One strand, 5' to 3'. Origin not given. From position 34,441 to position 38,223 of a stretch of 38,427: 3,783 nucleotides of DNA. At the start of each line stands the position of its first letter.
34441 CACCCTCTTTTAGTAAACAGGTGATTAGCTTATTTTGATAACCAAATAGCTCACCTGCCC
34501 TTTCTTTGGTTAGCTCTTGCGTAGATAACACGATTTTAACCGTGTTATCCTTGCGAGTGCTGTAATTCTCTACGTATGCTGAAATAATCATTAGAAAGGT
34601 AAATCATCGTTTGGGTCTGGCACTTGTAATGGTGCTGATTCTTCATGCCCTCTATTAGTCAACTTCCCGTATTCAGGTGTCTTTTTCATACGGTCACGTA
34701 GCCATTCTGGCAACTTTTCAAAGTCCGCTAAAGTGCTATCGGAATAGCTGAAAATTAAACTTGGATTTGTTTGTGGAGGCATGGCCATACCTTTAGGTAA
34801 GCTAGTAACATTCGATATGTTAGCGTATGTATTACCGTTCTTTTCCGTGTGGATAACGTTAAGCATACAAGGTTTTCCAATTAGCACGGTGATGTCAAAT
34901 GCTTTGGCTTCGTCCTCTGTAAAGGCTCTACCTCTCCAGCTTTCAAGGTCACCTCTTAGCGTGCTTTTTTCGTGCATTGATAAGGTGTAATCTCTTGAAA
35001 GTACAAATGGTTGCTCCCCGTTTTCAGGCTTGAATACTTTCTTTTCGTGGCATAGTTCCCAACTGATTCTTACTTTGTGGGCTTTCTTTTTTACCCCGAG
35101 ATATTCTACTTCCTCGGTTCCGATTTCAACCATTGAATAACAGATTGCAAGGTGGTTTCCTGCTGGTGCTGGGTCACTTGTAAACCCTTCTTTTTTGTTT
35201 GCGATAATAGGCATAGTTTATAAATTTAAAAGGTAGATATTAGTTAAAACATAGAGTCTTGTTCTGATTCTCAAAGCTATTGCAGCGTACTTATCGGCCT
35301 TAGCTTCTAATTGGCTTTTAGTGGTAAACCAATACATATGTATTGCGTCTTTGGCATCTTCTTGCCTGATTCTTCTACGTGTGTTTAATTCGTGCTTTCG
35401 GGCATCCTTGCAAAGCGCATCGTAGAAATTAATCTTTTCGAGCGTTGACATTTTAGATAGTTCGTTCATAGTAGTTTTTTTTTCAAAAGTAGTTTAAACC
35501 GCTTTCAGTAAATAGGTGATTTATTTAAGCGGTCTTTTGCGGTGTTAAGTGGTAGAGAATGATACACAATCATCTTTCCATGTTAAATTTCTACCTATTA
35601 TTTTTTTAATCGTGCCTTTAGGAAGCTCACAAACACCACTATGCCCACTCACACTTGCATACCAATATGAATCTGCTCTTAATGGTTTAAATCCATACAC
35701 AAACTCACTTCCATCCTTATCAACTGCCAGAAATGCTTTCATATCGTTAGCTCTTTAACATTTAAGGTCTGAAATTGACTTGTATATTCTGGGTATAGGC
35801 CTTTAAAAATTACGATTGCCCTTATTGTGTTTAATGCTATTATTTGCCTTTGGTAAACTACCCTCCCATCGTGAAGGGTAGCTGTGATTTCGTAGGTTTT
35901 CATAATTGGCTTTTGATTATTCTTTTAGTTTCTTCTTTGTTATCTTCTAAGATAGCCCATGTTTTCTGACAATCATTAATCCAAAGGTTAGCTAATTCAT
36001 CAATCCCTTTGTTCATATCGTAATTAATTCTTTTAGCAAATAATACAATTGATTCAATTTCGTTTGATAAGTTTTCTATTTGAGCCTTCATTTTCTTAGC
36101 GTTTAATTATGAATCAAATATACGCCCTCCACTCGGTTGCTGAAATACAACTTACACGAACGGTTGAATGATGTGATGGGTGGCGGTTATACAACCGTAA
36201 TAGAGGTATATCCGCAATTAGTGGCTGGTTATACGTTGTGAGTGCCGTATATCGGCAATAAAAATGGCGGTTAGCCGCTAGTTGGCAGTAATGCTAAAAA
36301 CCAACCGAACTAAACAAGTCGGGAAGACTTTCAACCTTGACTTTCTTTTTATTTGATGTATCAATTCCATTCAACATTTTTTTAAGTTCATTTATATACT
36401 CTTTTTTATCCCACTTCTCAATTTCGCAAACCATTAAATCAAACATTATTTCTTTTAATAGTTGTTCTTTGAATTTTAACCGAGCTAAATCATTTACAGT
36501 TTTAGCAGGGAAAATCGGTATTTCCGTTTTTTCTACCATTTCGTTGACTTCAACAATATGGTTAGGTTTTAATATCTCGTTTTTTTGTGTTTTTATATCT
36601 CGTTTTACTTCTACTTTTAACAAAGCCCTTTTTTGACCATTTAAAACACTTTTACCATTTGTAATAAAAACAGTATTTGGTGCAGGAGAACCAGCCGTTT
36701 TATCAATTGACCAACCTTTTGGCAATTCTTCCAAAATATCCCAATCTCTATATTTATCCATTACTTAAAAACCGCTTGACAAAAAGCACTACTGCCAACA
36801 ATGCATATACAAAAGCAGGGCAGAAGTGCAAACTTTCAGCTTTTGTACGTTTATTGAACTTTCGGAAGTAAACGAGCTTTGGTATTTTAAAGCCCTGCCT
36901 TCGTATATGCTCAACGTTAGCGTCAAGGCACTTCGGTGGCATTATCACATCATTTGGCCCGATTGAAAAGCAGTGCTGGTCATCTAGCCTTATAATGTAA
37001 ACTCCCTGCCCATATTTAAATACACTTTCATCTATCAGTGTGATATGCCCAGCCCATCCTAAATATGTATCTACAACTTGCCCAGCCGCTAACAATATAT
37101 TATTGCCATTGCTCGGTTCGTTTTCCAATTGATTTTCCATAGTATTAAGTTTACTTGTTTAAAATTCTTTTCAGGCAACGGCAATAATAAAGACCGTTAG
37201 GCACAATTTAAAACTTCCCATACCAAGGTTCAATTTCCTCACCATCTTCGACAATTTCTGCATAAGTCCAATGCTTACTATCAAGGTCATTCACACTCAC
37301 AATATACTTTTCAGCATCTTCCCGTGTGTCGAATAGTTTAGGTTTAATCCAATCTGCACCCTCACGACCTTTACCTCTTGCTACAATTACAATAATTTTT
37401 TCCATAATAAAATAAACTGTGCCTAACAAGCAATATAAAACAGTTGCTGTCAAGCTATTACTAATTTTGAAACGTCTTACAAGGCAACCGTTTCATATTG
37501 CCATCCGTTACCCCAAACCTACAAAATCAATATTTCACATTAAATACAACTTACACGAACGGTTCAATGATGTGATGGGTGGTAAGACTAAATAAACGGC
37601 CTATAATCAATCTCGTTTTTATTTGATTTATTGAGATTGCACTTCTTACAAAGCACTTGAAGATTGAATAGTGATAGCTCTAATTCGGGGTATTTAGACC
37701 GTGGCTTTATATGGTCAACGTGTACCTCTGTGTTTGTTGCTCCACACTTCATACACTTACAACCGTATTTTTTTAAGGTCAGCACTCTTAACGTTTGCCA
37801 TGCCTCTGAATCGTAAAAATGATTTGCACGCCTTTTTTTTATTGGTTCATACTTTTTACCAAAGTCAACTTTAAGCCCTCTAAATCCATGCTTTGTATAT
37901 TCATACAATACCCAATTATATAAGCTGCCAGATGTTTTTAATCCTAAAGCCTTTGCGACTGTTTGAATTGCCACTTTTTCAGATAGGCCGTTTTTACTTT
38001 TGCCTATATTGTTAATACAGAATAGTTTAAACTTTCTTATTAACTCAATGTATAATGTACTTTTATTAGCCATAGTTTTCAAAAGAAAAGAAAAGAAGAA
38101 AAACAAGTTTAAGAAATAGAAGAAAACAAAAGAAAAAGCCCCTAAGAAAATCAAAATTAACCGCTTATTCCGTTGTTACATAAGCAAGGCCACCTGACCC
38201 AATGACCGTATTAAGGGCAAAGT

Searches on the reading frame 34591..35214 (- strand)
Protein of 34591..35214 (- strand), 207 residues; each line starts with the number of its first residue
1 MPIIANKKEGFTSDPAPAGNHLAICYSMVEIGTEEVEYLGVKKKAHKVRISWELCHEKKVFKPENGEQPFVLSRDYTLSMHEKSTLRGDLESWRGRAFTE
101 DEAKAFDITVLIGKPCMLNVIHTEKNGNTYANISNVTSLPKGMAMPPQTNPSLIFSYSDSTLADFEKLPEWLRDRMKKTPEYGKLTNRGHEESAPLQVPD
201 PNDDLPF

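Call 43: search_protein_families(library=phrogs, proteins=[window:34591-35214:-], max_evalue=0.001)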
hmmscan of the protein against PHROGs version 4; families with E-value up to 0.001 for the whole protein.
window:34591-35214:- (207 aa): 2 families
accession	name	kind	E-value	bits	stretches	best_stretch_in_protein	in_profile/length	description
phrog_862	-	unknown function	1e-16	62.6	1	7-176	25-216/276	-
phrog_6599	-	unknown function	0.00064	20.6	0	6-161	10-174/245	-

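Call 69: search_protein_families(library=pfam, proteins=[window:34591-35214:-], max_evalue=0.05)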
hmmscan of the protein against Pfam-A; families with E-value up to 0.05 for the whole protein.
window:34591-35214:- (207 aa): 1 family
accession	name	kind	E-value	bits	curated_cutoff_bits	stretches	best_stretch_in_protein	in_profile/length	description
PF02209.24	VHP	-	0.021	15.2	27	1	161-178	14-31/36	Villin headpiece domain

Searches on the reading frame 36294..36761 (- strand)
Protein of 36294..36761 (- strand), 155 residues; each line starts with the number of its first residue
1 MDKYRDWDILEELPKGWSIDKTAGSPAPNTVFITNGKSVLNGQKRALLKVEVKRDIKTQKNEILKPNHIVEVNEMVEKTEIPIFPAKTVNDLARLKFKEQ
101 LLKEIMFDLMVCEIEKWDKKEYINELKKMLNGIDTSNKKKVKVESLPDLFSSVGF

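Call 43: search_protein_families(library=phrogs, proteins=[window:36294-36761:-], max_evalue=0.001)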
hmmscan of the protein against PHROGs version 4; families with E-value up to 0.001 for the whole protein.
window:36294-36761:- (155 aa): 0 families

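Call 69: search_protein_families(library=pfam, proteins=[window:36294-36761:-], max_evalue=0.05)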
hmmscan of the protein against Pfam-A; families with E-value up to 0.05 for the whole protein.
window:36294-36761:- (155 aa): 1 family
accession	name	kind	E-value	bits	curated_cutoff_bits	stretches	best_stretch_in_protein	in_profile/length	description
PF10154.14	Fy-3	-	0.02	14.4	25.8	1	55-140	117-201/498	Ferry endosomal RAB5 effector complex subunit 3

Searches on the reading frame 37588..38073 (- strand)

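Call 43: search_protein_families(library=phrogs, proteins=[window:37588-38073:-], max_evalue=0.001)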
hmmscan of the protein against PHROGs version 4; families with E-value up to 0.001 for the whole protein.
window:37588-38073:- (161 aa): 26 families (the best 25 are shown)
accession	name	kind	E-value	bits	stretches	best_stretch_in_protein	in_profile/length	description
phrog_144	-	DNA, RNA and nucleotide metabolism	1.1e-18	68.5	1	77-157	59-140/175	HNH endonuclease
phrog_5956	-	DNA, RNA and nucleotide metabolism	1.2e-14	55.1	1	78-154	32-112/138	HNH endonuclease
phrog_119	-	DNA, RNA and nucleotide metabolism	2.4e-14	54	1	75-152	174-257/443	HNH endonuclease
phrog_4581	-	head and packaging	1.4e-13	52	1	81-154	42-113/395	terminase small subunit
phrog_2214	-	DNA, RNA and nucleotide metabolism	3.2e-12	47.3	1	84-157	173-244/429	HNH endonuclease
phrog_1035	-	DNA, RNA and nucleotide metabolism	2.3e-11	45.1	1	77-159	132-220/271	endonuclease VII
phrog_338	-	DNA, RNA and nucleotide metabolism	6.6e-11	43.2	1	89-154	191-264/340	HNH endonuclease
phrog_589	-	DNA, RNA and nucleotide metabolism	8.5e-11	42.9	1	80-154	67-143/179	HNH endonuclease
phrog_2118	-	DNA, RNA and nucleotide metabolism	7.9e-10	39.8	1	96-160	168-232/301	HNH endonuclease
phrog_1271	-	DNA, RNA and nucleotide metabolism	5.4e-09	36.9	1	86-155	248-321/361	HNH endonuclease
phrog_2323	-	DNA, RNA and nucleotide metabolism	8.4e-09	36.4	1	79-154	11-88/113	HNH endonuclease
phrog_6050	-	DNA, RNA and nucleotide metabolism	1.6e-08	34.8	1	87-155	291-363/402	HNH endonuclease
phrog_333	-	DNA, RNA and nucleotide metabolism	2.8e-08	35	1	90-153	22-82/138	HNH endonuclease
phrog_7785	-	DNA, RNA and nucleotide metabolism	4e-08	34.4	1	100-152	66-114/147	HNH endonuclease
phrog_25061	-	DNA, RNA and nucleotide metabolism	8.8e-08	33.8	1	70-152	104-188/219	HNH endonuclease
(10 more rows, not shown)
